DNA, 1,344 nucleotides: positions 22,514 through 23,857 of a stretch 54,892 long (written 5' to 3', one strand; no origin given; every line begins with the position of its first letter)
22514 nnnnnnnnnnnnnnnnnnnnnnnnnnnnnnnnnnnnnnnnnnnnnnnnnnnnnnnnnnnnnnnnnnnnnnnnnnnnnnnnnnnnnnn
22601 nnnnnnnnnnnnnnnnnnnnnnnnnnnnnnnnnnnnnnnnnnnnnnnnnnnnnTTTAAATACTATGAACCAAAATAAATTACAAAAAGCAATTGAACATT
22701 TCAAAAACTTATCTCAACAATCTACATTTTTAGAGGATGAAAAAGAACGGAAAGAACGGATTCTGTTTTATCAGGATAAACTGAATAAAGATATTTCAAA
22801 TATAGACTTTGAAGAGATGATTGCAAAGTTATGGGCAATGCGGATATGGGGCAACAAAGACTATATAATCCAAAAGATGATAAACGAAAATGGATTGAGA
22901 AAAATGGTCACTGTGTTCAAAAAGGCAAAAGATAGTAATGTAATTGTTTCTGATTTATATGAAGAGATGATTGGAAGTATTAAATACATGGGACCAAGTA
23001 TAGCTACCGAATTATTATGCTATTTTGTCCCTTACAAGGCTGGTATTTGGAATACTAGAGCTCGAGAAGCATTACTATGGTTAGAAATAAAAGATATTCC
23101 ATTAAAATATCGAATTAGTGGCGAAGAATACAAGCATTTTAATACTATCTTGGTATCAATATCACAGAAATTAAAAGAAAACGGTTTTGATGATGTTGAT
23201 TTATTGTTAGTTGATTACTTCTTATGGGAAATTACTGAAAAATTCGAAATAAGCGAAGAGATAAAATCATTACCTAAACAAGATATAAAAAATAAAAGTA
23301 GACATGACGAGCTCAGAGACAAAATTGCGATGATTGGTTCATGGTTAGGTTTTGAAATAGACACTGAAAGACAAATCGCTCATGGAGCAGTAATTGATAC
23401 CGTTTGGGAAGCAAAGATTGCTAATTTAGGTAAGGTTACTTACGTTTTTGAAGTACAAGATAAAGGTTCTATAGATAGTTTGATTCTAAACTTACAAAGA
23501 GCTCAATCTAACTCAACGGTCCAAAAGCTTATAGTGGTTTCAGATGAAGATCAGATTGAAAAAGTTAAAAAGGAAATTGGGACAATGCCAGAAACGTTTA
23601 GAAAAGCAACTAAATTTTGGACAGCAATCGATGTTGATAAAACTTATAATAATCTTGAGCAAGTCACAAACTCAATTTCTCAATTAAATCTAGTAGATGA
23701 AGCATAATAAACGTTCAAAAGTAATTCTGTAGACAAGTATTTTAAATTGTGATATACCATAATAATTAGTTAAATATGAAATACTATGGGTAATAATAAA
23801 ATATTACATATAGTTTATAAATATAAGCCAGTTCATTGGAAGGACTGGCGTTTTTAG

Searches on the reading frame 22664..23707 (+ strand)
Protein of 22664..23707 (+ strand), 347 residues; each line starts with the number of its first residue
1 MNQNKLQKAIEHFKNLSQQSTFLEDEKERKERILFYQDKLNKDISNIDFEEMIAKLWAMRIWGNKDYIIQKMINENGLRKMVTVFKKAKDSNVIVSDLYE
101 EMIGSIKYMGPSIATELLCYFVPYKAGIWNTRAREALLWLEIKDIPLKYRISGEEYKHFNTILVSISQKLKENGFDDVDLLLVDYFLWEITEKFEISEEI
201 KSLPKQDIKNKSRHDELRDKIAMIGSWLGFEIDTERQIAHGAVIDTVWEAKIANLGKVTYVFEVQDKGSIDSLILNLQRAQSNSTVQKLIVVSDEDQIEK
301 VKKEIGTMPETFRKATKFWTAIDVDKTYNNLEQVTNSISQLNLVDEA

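Call 3: search_protein_families(library=pfam, proteins=[window:22664-23707:+], max_evalue=0.01)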
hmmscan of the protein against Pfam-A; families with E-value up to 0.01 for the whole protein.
window:22664-23707:+ (347 aa): 0 families

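Call 4: search_protein_families(library=ncbifam, proteins=[window:22664-23707:+], max_evalue=0.01)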
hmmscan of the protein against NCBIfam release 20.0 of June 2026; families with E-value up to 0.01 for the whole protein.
window:22664-23707:+ (347 aa): 0 families

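Call 5: search_protein_families(library=padloc, proteins=[window:22664-23707:+], max_evalue=0.01)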
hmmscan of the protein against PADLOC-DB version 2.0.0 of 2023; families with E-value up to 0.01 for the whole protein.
window:22664-23707:+ (347 aa): 0 families

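Call 9: search_protein_families(library=phrogs, proteins=[window:22664-23707:+], max_evalue=0.01)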
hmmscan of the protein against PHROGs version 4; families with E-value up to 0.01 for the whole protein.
window:22664-23707:+ (347 aa): 0 families

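Call 11: search_solved_structures(query=window:22664-23707:+, max_evalue=10)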
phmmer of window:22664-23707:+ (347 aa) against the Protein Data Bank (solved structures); distinct sequences matched with E-value up to 10: 1.
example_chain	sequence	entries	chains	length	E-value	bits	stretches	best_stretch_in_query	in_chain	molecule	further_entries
7rro_W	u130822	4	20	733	0.0073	18.7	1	141-242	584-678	EFHC2 | EF-hand domain-containing family member C2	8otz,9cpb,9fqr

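Call 13: find_homologous_proteins(query=window:22664-23707:+, max_evalue=0.001)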
Query window:22664-23707:+ (347 aa): 1703 proteins with E <= 0.001 among 3693 candidates; the best 120 are listed.
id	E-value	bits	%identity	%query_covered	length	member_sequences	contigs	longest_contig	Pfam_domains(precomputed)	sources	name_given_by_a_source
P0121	3.1e-118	413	55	100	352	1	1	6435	-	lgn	-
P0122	8.2e-116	405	55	99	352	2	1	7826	-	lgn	-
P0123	3.2e-112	393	52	100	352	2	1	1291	-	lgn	-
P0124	8.2e-111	388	52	100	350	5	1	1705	-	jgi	-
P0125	9.1e-111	388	52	100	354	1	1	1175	-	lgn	-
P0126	9.8e-111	388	52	100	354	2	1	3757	-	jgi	-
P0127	1.2e-110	388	53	100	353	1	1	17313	-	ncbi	ncbi:hypothetical protein ACFL0A_02095 [Patescibacteria group bacterium]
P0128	1.6e-110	387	51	100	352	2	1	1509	-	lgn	-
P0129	9.7e-110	385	51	100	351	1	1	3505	-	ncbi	-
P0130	1.7e-109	384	53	100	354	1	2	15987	-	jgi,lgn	jgi:hypothetical protein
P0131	1.7e-109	384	52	100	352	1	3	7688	-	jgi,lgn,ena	-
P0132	3.0e-109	383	53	100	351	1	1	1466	-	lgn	-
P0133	3.2e-109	383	52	100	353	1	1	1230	PF21790.4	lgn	-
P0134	3.2e-109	383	51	100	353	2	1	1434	PF21790.4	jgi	jgi:hypothetical protein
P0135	3.9e-109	383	52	100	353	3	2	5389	-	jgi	-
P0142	1.5e-107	378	53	100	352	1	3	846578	-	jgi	jgi:hypothetical protein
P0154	3.9e-105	370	51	96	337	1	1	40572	PF21790.4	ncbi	-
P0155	4.0e-105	370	54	100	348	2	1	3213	PF27126.1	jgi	-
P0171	7.1e-102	359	49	100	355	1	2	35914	-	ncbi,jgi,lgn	-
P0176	1.1e-100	355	49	100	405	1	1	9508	PF21790.4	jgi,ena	-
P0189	8.2e-88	313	46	99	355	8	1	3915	-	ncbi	-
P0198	4.2e-83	297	45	99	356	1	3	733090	-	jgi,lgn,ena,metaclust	metaclust:\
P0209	2.2e-81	292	47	92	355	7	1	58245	PF21790.4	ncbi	ncbi:MAG: hypothetical protein WA977_08685 [Halobacteriota archaeon]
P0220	3.8e-79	284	48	87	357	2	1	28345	-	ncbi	-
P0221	6.3e-79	284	48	92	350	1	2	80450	-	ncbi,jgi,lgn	ncbi:MAG: hypothetical protein PVF58_05965 [Candidatus Methanofastidiosia archaeon]|jgi:hypothetical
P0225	3.1e-78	281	44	93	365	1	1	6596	PF21790.4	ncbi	-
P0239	3.0e-76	275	44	97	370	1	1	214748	-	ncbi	-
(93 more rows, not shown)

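Call 14: search_protein_families(library=pfam, proteins=[P0133, P0155, P0176, window:22664-23707:+], max_evalue=10)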
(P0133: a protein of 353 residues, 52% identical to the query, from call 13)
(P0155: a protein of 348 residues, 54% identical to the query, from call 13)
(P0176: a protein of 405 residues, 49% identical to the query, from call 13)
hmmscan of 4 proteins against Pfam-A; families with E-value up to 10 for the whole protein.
P0133 (353 aa): 8 families
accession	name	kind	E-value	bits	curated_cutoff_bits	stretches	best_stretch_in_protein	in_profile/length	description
PF21790.3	OGG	-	3.5e-07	30.6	27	1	27-178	31-190/201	Putative 8-oxoguanine DNA glycosylase OGG-like protein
PF16654.10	DAPDH_C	-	0.04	14.2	30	1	294-346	79-134/154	Diaminopimelic acid dehydrogenase C-terminal domain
PF12046.13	CCB1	-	0.16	11.8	25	1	255-313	109-166/168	Cofactor assembly of complex C subunit B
PF00675.25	Peptidase_M16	-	0.51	10.7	22.3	1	6-59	78-132/149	Insulinase (Peptidase family M16)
PF09139.17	Tam41_Mmp37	-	0.58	9.9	24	1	16-80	258-322/322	Phosphatidate cytidylyltransferase, mitochondrial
PF16064.11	DUF4806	-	1.4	9.7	25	0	26-64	16-55/90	Domain of unknown function (DUF4806)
PF16566.10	CREPT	-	3.4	8.2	29.3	1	306-346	18-58/147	Cell-cycle alteration and expression-elevated protein in tumour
PF17990.7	LodA_N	-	3.7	7.9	26.3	1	240-314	57-134/213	L-Lysine epsilon oxidase N-terminal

P0155 (348 aa): 3 families
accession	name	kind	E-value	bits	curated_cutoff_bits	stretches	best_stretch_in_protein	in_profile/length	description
PF20912.2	RPC3_helical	-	0.066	14.1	27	1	270-307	9-50/64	DNA-directed RNA polymerase III subunit RPC3, helical hairpin domain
PF12046.13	CCB1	-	0.18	11.6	25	1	250-306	111-166/168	Cofactor assembly of complex C subunit B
PF07743.18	HSCB_C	-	0.27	12.1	22.1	0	9-41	39-71/74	HSCB C-terminal oligomerisation domain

P0176 (405 aa): 3 families
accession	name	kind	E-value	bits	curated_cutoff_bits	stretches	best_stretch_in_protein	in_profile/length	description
PF21790.3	OGG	-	3.6e-06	27.3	27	1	106-230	53-191/201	Putative 8-oxoguanine DNA glycosylase OGG-like protein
PF04634.17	YezG-like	-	0.0034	18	21.7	1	162-236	10-87/146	Immunity protein YezG-like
PF04336.18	ACP_PD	-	0.88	10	27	1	359-401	107-149/183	Acyl carrier protein phosphodiesterase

window:22664-23707:+ (347 aa): 2 families
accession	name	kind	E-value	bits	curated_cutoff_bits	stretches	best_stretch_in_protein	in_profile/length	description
PF21790.3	OGG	-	0.031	14.4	27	1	50-180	55-198/201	Putative 8-oxoguanine DNA glycosylase OGG-like protein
PF22629.2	ACT_AHAS_ss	-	0.16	12.6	27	1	267-312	23-66/67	AHAS small subunit-like ACT domain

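Call 18: find_encoding_contigs(protein=P0142, flank=8000, max_places=2)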
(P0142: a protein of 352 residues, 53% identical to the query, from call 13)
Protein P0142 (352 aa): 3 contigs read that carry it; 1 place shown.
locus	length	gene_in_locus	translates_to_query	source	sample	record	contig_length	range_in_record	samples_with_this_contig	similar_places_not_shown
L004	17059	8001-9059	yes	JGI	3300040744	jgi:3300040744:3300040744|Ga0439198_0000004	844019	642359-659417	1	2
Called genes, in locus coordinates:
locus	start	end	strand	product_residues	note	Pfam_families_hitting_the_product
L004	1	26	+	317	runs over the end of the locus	PF00005:ABC_tran, PF13304:AAA_21 (weak)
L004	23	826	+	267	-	PF06182:ABC2_membrane_6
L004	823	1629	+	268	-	PF06182:ABC2_membrane_6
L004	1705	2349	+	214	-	PF23477:zf_Tbcl_2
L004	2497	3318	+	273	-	PF00005:ABC_tran, PF13304:AAA_21, PF13732:DrrA1-3_C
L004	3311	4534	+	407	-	PF12679:ABC2_membrane_2, PF12698:ABC2_membrane_3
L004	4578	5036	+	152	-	-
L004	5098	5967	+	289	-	-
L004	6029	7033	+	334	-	-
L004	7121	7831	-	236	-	PF08378:NERD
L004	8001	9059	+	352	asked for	-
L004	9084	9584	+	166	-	PF11645:PDDEXK_5 (weak)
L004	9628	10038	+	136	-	-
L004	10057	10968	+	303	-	-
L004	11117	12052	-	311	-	PF01663:Phosphodiest, PF01676:Metalloenzyme (weak)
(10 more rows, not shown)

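Call 19: find_encoding_contigs(protein=P0198, flank=8000, max_places=2)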
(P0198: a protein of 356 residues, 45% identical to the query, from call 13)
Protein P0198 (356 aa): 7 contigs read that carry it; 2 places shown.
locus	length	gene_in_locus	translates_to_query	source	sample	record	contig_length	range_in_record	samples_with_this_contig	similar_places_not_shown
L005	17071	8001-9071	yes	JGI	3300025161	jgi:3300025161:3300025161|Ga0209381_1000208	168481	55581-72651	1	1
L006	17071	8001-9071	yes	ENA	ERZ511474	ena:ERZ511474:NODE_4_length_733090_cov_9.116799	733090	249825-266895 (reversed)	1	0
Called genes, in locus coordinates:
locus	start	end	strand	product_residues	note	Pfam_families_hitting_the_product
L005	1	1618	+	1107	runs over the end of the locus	PF02384:N6_Mtase, PF20473:MmeI_Mtase (weak), PF07669:Eco57I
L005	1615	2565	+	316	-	-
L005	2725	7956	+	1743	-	PF00270:DEAD, PF00271:Helicase_C, PF09369:MZB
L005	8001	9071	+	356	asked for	-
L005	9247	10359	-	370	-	PF00872:Transposase_mut, PF10551:MULE (weak)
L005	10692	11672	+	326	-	-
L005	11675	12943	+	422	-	PF10923:BrxC_BrxD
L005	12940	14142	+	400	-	PF10923:BrxC_BrxD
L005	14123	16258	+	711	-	PF00270:DEAD, PF04851:ResIII, PF00271:Helicase_C, PF22590:Cas3-like_C_2 (faint)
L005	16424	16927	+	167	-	-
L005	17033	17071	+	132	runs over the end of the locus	-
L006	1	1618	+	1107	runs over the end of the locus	PF02384:N6_Mtase, PF20473:MmeI_Mtase (weak), PF07669:Eco57I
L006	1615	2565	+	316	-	-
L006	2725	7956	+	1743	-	PF00270:DEAD, PF00271:Helicase_C, PF09369:MZB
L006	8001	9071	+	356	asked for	-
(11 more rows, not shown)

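Call 20: find_encoding_contigs(protein=P0209, flank=8000, max_places=2)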
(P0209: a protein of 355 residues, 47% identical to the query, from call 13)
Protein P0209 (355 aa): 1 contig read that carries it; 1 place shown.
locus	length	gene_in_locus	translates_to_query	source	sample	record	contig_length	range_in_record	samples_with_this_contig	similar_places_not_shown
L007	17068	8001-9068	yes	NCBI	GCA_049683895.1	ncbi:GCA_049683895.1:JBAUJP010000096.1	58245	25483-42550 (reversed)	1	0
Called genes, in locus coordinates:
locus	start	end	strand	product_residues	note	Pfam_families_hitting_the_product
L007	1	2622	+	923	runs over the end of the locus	PF00176:SNF2-rel_dom, PF04851:ResIII, PF00271:Helicase_C, PF12137:RapA_C (weak)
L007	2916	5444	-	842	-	PF00270:DEAD, PF04851:ResIII, PF13307:Helicase_C_2 (weak)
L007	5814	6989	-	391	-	PF14319:Zn_Tnp_IS91, PF04986:Y2_Tnp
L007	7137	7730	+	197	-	-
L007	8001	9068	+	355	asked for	PF21790:OGG (weak)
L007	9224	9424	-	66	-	-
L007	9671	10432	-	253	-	PF00932:LTD, PF00565:SNase (weak)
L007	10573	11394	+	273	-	-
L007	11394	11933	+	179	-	-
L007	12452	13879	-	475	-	-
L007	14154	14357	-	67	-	-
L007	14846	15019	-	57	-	-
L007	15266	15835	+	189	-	PF22769:DCD, PF00692:dUTPase (weak)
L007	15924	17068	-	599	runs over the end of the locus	PF13517:FG-GAP_3 (faint)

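Call 53: predict_structure(alignment_id=A1)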
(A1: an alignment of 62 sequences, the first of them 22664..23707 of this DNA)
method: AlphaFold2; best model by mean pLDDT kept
length: 347 residues; sequences in the alignment: 62
mean_pLDDT: 91.5   pTM: 0.86
mean pLDDT of the five models: 91.5, 91.2, 90.0, 89.7, 89.3
residues with pLDDT >= 90: 275; 70-90: 51; 50-70: 19; < 50: 2
segments of 3 or more residues with pLDDT < 50: none
pLDDT, mean of each block of 10 residues (from residue 1): 96 95 92 96 95 92 86 96 95 95 94 97 97 93 88 97 98 96 96 72 55 89 93 92 95 91 92 96 96 96 97 98 92 84 64
secondary structure, 60 per line:
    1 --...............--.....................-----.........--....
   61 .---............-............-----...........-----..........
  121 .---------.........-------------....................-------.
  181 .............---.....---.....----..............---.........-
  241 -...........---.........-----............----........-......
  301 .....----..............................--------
elements in order: H3-17 H20-40 H46-54 H57-61 H65-76 H78-89 H95-105 H111-121 H131-139 H153-172 H180-193 H197-201 H205-209 H214-227 E231-239 E242-252 E256-264 H270-281 E286-293 H295-305 H310-315 E316-320 H321-339

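Call 56: fold_search(model_id=the predicted structure, library=pdb)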
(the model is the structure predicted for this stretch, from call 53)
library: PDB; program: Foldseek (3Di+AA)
matches with E <= 10: 505; with E <= 0.001: 0
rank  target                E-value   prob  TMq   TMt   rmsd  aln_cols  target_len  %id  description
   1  3knt_D                7.6e-03  1.00  0.33  0.50   6.1       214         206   19  Crystal structure of Methanocaldococcus jannaschii 8-oxoguanine glycosylase/lyase in complex with 15mer DNA containing (released 2010-02-02)
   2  7e8r                  1.6e-02  0.54  0.22  0.22  14.7       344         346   12  EcoT38I restriction endonuclease (released 2022-03-02)
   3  3knt_C                1.8e-02  1.00  0.33  0.52   6.7       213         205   17  Crystal structure of Methanocaldococcus jannaschii 8-oxoguanine glycosylase/lyase in complex with 15mer DNA containing (released 2010-02-02)
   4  3n0u_A                3.6e-02  1.00  0.38  0.59   3.9       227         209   13  Crystal structure of Tm1821, the 8-oxoguanine DNA glycosylase of Thermotoga maritima (released 2011-04-06)
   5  3n0u_C                3.7e-02  1.00  0.38  0.59   4.0       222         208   13  Crystal structure of Tm1821, the 8-oxoguanine DNA glycosylase of Thermotoga maritima (released 2011-04-06)
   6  8ibz_C                4.1e-02  0.96  0.18  0.09  10.8       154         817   11  Structure of R2 with 5'ORF and 3'UTR (released 2023-09-20)
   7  4zsf_A                5.4e-02  0.75  0.23  0.27  15.3       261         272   10  Crystal structure of pre-specific restriction endonuclease BsaWI-DNA complex (released 2015-10-07)
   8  8z4i_A                6.6e-02  0.54  0.22  0.21  14.3       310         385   12  crystal structure of Cdn1 in complex with cA3 (released 2026-02-04)
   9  8gh6_A                8.5e-02  0.38  0.17  0.08  16.2       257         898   10  Bombyx mori R2 retrotransposon initiating target-primed reverse transcription (released 2023-04-05)
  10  1dc1_B                9.9e-02  0.23  0.19  0.21  19.1       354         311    9  RESTRICTION ENZYME BSOBI/DNA COMPLEX STRUCTURE: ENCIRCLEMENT OF THE DNA AND HISTIDINE-CATALYZED HYDROLYSIS WITHIN A CA (released 2001-02-21)
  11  3bam_B                1.3e-01  0.98  0.18  0.27   4.2        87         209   16  RESTRICTION ENDONUCLEASE BAMHI COMPLEX WITH DNA AND MANGANESE IONS (POST-REACTIVE COMPLEX) (released 1999-01-13)
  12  3fhg                  1.3e-01  0.94  0.33  0.51   6.3       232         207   14  Crystal structure of Sulfolobus solfataricus 8-oxoguanine DNA glycosylase (SsOgg) (released 2009-05-19)
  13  2vld_A                1.6e-01  0.96  0.21  0.31   5.3       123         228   13  crystal structure of a repair endonuclease from Pyrococcus abyssi (released 2009-05-19)
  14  8zue_A                1.9e-01  0.60  0.19  0.14   8.0       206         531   11  cryo-electron microscopy (cryo-EM) structure of the Hachiman defense system from Escherichia coli (released 2025-03-26)
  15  1dc1_A                2.0e-01  0.16  0.19  0.21  18.6       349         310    9  RESTRICTION ENZYME BSOBI/DNA COMPLEX STRUCTURE: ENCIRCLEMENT OF THE DNA AND HISTIDINE-CATALYZED HYDROLYSIS WITHIN A CA (released 2001-02-21)
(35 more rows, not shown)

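Call 69: find_related_loci(query=A1, collection=metagenome_contigs, flank=8000)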
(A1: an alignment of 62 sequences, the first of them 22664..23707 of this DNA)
Query A1 (347 aa) in metagenome_contigs; peptide patterns used: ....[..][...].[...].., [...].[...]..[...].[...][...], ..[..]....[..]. (x = any residue, [..] = any of these).
599 stretches matched a pattern (row limit reached: there are more); 536 encode a relative of the query (tblastn E <= 1e-3); the best 80 are kept; 80 distinct loci.
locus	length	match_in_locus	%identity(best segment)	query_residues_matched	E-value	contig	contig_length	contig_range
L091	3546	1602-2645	51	1-346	5e-120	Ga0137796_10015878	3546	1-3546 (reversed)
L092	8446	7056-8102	53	1-346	3e-117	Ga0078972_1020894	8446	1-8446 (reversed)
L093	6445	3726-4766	52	1-346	1e-116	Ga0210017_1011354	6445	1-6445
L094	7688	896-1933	52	1-346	7e-116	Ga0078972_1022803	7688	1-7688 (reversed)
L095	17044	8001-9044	51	1-346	1e-115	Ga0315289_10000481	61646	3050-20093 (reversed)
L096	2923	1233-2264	50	1-346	8e-119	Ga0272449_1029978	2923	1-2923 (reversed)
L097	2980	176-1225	51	1-347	4e-118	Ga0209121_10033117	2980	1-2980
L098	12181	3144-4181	50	1-346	9e-112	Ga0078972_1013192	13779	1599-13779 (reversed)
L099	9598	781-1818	49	1-346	4e-111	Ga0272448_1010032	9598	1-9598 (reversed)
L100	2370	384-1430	53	1-346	5e-115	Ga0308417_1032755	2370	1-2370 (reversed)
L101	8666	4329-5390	49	1-346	1e-107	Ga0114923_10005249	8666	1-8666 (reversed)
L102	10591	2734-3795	49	1-346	1e-107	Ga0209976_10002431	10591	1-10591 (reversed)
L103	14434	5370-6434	47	1-345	5e-105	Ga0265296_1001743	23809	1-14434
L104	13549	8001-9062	46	1-344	4e-95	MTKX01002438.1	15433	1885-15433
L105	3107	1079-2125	44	1-344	2e-93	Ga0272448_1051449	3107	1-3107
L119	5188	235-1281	41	2-347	4e-86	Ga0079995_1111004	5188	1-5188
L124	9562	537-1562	45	6-344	9e-85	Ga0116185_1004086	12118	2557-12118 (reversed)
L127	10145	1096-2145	43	1-344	6e-84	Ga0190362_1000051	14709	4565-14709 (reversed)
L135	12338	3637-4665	40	10-344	4e-82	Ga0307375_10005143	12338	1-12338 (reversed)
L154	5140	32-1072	39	3-346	3e-79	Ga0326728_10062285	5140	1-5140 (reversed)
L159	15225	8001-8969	42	17-346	7e-78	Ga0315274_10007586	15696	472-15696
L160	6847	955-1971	43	3-344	1e-77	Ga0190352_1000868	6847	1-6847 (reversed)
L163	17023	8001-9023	39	3-344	4e-77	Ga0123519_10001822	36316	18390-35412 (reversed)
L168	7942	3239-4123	44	44-344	1e-76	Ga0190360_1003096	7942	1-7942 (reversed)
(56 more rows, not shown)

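Call 72: search_protein_families(library=pfam, proteins=[L127:2538-3950:+, L160:1976-3541:+, L135:399-3434:+, L168:5696-6925:+, L119:1293-4514:+, L124:1753-5358:+, L154:1112-4576:+, L159:4473-7916:+, L098:4359-7349:+, L163:4859-7942:+], max_evalue=0.0001)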
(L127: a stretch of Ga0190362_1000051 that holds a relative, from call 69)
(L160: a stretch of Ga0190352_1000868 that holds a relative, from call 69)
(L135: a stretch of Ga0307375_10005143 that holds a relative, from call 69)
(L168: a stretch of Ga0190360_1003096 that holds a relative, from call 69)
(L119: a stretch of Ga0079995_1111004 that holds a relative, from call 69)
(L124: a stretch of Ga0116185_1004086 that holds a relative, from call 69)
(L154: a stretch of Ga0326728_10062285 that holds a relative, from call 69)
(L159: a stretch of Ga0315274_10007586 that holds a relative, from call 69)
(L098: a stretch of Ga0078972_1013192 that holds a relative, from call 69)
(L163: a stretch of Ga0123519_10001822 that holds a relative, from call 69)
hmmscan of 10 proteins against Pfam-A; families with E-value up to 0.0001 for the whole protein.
L127:2538-3950:+ (470 aa): 3 families
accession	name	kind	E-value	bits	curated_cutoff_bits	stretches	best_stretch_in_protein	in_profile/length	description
PF01555.25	N6_N4_Mtase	-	4.7e-29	102.4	26.7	2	48-120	143-213/221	DNA methylase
PF01170.24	UPF0020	-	1.4e-06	28.6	22.3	0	278-317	107-147/197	RMKL-like, methyltransferase domain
PF08241.18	Methyltransf_11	-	4e-05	24.6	21.2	0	372-394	72-94/95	Methyltransferase domain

L160:1976-3541:+ (521 aa): 4 families
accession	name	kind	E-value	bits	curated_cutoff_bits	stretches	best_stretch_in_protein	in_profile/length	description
PF02384.22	N6_Mtase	-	2.1e-60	205.1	20.4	1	162-482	3-305/311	N-6 DNA Methylase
PF01170.24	UPF0020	-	4.8e-11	43.2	22.3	1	195-354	20-175/197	RMKL-like, methyltransferase domain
PF12161.14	HsdM_N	-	5.9e-11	43.6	24.5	1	18-133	3-133/135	HsdM N-terminal domain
PF07669.17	Eco57I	-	5.1e-05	23.9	25.3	0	282-381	69-170/171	Eco57I restriction-modification methylase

L135:399-3434:+ (1011 aa): 5 families
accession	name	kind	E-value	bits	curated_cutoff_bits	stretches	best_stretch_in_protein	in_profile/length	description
PF18766.7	SWI2_SNF2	-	1.6e-25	90.5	26.7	1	299-532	1-189/221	SWI2/SNF2 ATPase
PF04851.21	ResIII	-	7.6e-15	55.6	22.5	1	296-446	4-147/164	Type III restriction enzyme, res subunit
PF04313.20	HSDR_N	-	1.4e-13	51.6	25.1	1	140-220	108-188/198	Type I restriction enzyme R protein N terminus (HSDR_N)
PF22679.2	T1R_D3-like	-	7.1e-11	43.2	27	1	666-722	99-156/158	Type I restriction enzyme subunit R domain 3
PF00270.35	DEAD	-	2.7e-06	27.7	26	1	316-453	13-146/167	DEAD/DEAH box helicase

L168:5696-6925:+ (409 aa): 1 family
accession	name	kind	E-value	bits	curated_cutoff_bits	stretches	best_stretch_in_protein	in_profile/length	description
PF01420.25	Methylase_S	-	5.8e-47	160.4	22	2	7-181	1-167/168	Type I restriction modification DNA specificity domain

L119:1293-4514:+ (1073 aa): 7 families
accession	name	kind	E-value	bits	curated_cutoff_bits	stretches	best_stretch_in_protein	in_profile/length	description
PF00271.37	Helicase_C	-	1.1e-14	55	23.5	1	651-780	2-110/110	Helicase conserved C-terminal domain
PF00176.29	SNF2-rel_dom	-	6.3e-13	48.9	24.9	1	320-442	125-243/290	SNF2-related domain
PF13091.12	PLDc_2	-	3.9e-12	46.6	27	1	86-170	52-132/132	PLD-like domain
PF04851.21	ResIII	-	2.3e-06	28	22.5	0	316-364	121-163/164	Type III restriction enzyme, res subunit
PF20720.3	nSTAND3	-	1.6e-05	25.1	27.2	1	229-376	3-126/155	Novel STAND NTPase 3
PF13401.12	AAA_22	-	2.7e-05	24.9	27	0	252-358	14-119/130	AAA domain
PF00270.35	DEAD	-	3.6e-05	24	26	0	316-366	113-162/167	DEAD/DEAH box helicase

L124:1753-5358:+ (1201 aa): 3 families
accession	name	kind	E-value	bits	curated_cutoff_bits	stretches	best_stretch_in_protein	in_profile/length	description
PF07669.17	Eco57I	-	1.6e-31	110.2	25.3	1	477-787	2-170/171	Eco57I restriction-modification methylase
PF20473.4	MmeI_Mtase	-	1.4e-12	47.8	27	1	416-514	9-102/259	MmeI, DNA-methyltransferase domain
PF02384.22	N6_Mtase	-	2e-12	47.5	20.4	0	344-381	4-41/311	N-6 DNA Methylase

L154:1112-4576:+ (1154 aa): 3 families
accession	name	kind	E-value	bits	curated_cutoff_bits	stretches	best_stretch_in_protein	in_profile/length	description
PF07669.17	Eco57I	-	5.6e-13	49.8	25.3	1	340-585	2-165/171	Eco57I restriction-modification methylase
PF20473.4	MmeI_Mtase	-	5e-08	32.9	27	1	295-363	19-87/259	MmeI, DNA-methyltransferase domain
PF02384.22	N6_Mtase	-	1.5e-06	28.2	20.4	0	498-594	124-222/311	N-6 DNA Methylase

L159:4473-7916:+ (1147 aa): 0 families

L098:4359-7349:+ (996 aa): 1 family
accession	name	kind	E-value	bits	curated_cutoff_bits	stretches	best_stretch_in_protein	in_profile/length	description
PF01555.25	N6_N4_Mtase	-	2.2e-29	103.5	26.7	1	146-468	1-219/221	DNA methylase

L163:4859-7942:+ (1027 aa): 6 families
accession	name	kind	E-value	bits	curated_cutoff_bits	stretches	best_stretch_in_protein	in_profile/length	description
PF01074.27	Glyco_hydro_38N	-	9.3e-89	297.9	25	1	236-493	1-269/270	Glycosyl hydrolases family 38 N-terminal domain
PF07748.19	Glyco_hydro_38C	-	1.5e-69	234.8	25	1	686-890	1-205/206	Glycosyl hydrolases family 38 C-terminal domain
PF09261.16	Alpha-mann_mid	-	2.5e-27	95.2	31.1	1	500-593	1-94/96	Alpha mannosidase middle domain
PF17677.7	Glyco_hydro38C2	-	3.4e-23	82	22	1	951-1023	1-72/72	Glycosyl hydrolases family 38 C-terminal beta sandwich domain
PF22907.2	Ams1-like_1st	-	6.8e-07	29.6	27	1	46-113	20-87/145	Alpha-mannosidase, jelly roll domain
PF03065.20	Glyco_hydro_57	-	7.9e-07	29.1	21.2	1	279-378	73-171/291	Glycosyl hydrolase family 57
